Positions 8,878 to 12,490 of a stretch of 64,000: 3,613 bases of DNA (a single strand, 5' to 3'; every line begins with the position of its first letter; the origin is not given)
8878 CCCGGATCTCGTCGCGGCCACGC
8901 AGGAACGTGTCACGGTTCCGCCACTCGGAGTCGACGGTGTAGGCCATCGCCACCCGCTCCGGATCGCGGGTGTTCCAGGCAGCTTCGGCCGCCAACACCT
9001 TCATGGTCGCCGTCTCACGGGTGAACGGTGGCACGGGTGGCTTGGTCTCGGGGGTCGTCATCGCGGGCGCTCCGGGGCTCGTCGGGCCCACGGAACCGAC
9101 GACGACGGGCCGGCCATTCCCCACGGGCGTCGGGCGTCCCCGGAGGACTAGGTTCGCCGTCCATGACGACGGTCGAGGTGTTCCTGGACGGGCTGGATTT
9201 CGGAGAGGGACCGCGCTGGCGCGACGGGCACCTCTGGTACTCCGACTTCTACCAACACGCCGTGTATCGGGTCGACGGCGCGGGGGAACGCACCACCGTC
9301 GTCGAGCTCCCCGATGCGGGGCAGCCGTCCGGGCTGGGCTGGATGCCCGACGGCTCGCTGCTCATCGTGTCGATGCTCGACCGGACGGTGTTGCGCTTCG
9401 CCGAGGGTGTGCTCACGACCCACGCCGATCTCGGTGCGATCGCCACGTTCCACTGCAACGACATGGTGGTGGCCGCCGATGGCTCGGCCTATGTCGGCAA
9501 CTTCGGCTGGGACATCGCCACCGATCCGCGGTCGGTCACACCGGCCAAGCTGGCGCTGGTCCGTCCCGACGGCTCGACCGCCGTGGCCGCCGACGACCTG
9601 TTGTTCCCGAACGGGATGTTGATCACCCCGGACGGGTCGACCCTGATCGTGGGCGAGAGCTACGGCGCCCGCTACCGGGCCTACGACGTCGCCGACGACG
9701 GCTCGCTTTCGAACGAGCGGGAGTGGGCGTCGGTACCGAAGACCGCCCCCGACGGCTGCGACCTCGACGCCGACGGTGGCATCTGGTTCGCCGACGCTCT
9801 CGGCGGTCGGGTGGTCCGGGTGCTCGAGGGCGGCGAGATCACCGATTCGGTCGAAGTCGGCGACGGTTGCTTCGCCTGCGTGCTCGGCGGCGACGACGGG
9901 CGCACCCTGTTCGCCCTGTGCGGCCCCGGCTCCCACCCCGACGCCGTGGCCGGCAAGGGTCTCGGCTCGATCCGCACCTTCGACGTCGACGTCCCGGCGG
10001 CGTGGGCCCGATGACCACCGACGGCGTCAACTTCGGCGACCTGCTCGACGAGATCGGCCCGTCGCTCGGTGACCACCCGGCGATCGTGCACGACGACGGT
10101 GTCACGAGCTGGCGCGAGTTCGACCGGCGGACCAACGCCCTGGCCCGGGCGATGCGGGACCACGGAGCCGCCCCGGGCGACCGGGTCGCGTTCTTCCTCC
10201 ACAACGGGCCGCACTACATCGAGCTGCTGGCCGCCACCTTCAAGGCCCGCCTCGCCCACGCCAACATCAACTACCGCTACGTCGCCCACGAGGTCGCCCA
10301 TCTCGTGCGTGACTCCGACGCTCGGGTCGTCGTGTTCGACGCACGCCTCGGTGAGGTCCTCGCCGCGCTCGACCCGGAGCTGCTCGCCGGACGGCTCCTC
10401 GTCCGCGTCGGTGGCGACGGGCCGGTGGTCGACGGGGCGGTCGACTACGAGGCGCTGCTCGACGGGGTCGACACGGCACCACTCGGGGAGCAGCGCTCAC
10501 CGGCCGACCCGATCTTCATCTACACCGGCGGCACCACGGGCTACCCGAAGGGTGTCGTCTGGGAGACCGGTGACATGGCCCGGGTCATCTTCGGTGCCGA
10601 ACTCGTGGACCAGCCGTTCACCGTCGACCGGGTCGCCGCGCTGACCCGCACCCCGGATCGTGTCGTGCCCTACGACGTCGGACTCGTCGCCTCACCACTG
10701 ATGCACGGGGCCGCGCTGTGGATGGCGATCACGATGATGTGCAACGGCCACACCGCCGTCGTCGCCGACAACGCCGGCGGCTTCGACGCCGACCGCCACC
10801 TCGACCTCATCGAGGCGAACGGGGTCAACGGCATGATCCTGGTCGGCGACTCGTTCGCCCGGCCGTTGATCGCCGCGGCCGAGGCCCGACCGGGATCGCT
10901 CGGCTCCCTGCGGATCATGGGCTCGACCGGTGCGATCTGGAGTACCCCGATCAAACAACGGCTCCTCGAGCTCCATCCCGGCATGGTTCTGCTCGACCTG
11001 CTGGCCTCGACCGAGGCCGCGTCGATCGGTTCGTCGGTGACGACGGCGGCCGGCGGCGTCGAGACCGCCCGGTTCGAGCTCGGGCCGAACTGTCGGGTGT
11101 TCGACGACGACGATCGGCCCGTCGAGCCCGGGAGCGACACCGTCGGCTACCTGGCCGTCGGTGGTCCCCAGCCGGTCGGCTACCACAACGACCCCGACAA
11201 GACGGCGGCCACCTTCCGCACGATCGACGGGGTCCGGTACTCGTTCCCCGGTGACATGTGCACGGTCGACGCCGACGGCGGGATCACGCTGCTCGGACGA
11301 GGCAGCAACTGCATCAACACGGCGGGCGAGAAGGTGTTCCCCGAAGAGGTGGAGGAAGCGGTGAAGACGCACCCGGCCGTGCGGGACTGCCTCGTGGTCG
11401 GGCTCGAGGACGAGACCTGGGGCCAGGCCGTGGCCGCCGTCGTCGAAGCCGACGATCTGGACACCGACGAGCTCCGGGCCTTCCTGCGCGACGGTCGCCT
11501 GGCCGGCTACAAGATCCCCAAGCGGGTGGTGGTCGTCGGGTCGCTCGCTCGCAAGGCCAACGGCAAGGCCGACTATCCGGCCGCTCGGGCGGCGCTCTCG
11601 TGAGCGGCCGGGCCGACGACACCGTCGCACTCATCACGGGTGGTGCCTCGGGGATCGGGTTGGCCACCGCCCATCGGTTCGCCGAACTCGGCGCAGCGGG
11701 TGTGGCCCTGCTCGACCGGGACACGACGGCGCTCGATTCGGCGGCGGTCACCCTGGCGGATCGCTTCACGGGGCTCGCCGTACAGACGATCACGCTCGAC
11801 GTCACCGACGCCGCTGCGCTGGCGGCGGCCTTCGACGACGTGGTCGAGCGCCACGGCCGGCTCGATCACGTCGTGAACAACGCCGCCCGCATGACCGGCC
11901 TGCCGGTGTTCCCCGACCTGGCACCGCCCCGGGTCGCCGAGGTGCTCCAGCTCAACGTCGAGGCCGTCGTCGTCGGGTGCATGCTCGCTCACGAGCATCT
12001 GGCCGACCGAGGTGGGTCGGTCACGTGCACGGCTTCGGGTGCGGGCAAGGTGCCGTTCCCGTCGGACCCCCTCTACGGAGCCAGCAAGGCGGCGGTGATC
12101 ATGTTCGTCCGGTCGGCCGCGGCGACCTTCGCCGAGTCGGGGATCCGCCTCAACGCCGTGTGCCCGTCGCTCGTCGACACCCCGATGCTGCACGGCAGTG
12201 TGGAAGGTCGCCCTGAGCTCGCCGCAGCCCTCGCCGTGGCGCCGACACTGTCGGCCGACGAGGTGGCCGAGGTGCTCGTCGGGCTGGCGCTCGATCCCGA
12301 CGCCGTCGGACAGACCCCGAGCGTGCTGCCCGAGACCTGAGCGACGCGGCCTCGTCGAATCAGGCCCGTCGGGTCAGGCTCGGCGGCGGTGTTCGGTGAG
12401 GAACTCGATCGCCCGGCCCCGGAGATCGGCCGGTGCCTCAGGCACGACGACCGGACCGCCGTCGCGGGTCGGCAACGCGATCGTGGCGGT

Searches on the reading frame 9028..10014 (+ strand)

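Call 6: search_protein_families(library=pfam, proteins=[window:9028-10014:+])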
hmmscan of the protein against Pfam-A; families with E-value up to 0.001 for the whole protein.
window:9028-10014:+ (328 aa): 2 families
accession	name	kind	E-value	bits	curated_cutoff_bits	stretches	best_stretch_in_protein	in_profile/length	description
PF08450.18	SGL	-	1.6e-43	149.5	26.3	1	58-295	1-241/246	SMP-30/Gluconolactonase/LRE-like region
PF24684.1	Vgb_lyase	-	5.2e-08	32.5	50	0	237-295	95-154/290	Virginiamycin B lyase family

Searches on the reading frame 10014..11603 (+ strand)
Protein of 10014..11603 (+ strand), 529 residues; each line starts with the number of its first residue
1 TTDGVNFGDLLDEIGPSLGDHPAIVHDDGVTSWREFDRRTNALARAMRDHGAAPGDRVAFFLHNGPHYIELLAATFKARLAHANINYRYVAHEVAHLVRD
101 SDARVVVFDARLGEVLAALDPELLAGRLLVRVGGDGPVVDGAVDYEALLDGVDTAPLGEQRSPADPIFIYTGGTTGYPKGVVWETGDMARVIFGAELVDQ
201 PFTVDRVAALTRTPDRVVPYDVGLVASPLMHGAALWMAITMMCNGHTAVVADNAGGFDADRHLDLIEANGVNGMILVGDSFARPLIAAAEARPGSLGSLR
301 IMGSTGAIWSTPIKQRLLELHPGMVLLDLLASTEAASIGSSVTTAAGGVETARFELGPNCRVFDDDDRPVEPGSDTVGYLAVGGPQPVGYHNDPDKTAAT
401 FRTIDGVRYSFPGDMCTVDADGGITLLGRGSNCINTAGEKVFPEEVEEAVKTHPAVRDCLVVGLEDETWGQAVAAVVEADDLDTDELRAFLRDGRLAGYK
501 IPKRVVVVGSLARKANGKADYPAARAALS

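Call 23: search_protein_families(library=pfam, proteins=[window:10014-11603:+], max_evalue=0.01)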
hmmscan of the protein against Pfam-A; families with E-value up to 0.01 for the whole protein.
window:10014-11603:+ (529 aa): 3 families
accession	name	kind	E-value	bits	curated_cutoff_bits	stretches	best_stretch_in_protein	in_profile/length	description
PF00501.34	AMP-binding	-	1.7e-49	169.1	29.9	1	19-386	9-378/384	AMP-binding enzyme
PF13193.12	AMP-binding_C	-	2.8e-15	57.4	24.5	1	445-518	1-76/76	AMP-binding enzyme C-terminal domain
PF23562.2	AMP-binding_C_3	-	0.00021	22.1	20.8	1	436-488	7-60/124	AMP-binding enzyme C-terminal domain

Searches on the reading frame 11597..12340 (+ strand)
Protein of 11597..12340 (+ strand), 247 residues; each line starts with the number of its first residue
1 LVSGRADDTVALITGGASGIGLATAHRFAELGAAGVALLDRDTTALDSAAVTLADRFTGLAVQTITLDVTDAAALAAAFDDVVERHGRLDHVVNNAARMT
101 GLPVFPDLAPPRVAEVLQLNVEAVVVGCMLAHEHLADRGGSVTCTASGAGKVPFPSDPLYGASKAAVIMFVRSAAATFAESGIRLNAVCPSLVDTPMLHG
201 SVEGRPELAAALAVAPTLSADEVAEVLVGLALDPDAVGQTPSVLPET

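Call 23: search_protein_families(library=pfam, proteins=[window:11597-12340:+], max_evalue=0.01)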
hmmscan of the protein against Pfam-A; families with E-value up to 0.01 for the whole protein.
window:11597-12340:+ (247 aa): 5 families
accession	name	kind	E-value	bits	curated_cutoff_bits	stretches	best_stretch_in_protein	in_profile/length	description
PF00106.31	adh_short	-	1.6e-44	152.1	26.6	1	10-202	2-191/195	short chain dehydrogenase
PF13561.12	adh_short_C2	-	3.6e-40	138.4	27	1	17-233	3-219/236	Enoyl-(Acyl carrier protein) reductase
PF08659.16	KR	-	2.2e-11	44.5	22.6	1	11-163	3-152/180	KR domain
PF01370.27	Epimerase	-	8.4e-06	25.8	20.9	1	11-105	1-80/240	NAD dependent epimerase/dehydratase family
PF23441.1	SDR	-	1.2e-05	25.2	27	1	8-215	7-216/258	SDR-like rossmann domain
